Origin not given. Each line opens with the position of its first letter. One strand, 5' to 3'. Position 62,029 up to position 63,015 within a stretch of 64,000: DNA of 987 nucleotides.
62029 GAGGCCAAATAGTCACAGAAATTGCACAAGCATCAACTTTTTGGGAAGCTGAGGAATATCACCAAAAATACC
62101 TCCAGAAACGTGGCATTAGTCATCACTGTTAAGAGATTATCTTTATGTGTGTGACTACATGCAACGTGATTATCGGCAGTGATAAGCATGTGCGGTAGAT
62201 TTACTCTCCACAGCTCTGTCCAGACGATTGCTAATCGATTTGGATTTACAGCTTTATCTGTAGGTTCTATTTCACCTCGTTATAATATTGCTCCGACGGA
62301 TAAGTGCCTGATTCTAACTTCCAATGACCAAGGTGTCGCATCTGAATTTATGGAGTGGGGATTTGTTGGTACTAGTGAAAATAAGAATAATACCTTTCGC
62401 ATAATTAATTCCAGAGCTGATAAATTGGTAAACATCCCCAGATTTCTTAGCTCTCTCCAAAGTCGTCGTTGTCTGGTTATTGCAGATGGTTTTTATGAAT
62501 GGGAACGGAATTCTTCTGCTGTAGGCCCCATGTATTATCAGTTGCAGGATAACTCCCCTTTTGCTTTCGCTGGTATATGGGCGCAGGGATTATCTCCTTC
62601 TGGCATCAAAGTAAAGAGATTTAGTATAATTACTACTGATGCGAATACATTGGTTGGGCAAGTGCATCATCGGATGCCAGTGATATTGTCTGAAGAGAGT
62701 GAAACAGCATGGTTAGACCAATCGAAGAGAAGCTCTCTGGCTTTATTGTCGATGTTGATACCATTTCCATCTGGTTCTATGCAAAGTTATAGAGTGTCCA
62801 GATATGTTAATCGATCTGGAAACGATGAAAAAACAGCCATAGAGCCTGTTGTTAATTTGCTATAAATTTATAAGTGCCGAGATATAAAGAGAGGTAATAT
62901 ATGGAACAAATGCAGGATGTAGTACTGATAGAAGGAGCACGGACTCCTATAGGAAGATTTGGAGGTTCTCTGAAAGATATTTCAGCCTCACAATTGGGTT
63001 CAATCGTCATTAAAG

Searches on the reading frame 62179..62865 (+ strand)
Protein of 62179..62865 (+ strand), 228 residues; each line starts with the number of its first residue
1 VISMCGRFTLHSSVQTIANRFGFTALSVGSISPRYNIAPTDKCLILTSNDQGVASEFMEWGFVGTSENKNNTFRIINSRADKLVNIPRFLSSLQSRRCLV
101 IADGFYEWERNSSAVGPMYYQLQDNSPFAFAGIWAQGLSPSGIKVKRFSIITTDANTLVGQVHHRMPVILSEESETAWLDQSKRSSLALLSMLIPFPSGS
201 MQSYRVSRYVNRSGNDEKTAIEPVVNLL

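Call 7: search_protein_families(library=pfam, proteins=[window:62179-62865:+])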
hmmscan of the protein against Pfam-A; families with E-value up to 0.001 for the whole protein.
window:62179-62865:+ (228 aa): 1 family
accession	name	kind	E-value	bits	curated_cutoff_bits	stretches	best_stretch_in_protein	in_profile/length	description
PF02586.19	SRAP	-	1.7e-58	198.1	27.1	1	4-212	1-213/214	SOS response associated peptidase (SRAP)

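Call 72: find_encoding_contigs(protein=window:62179-62865:+, flank=10000, max_places=3)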
Protein window:62179-62865:+ (228 aa): no gene with exactly this product is on record in the collection.
